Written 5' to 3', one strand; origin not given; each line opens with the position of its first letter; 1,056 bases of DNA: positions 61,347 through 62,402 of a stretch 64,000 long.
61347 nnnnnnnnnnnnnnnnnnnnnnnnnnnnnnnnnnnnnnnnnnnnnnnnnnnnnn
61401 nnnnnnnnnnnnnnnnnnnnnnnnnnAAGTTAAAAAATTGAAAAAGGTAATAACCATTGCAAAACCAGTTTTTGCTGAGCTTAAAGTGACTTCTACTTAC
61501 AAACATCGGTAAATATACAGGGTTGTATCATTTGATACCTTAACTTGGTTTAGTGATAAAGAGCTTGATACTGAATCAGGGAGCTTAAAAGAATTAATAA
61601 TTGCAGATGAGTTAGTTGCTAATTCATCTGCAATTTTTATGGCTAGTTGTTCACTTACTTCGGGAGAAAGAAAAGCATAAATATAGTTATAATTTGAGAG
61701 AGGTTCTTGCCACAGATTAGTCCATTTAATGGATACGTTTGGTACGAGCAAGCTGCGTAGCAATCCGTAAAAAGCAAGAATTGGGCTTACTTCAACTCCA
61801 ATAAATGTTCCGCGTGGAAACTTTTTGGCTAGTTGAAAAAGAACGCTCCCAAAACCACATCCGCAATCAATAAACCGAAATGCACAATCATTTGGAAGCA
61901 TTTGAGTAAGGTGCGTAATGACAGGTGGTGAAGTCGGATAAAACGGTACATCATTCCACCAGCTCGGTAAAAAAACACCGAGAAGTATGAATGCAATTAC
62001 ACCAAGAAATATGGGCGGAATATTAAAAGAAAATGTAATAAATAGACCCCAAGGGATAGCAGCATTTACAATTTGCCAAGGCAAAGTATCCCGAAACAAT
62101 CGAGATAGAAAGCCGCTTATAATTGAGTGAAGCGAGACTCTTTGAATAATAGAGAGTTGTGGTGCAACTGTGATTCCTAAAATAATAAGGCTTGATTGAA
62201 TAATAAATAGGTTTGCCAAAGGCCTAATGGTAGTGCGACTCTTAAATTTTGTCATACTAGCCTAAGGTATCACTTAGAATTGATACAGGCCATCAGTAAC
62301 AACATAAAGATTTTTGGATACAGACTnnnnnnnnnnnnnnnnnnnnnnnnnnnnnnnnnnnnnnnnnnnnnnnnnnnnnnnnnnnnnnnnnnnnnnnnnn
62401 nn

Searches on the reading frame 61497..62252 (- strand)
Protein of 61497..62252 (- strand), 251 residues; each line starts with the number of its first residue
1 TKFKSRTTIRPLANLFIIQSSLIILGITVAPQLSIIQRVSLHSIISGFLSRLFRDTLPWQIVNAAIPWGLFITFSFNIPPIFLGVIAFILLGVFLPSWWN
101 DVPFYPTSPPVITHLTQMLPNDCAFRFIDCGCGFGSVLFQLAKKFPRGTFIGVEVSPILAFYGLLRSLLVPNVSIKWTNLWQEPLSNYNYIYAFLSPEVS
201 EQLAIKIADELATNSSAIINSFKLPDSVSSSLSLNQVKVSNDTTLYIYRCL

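Call 12: search_protein_families(library=pfam, proteins=[window:61497-62252:-], max_evalue=0.001)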
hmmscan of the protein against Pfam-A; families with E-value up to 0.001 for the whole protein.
window:61497-62252:- (251 aa): 2 families
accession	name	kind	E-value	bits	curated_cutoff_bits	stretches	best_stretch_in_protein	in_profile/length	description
PF02390.23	Methyltransf_4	-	2.3e-05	24.4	24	1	127-157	5-35/173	Putative methyltransferase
PF13847.12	Methyltransf_31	-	0.00013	22.1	27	1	126-157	6-38/145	Methyltransferase domain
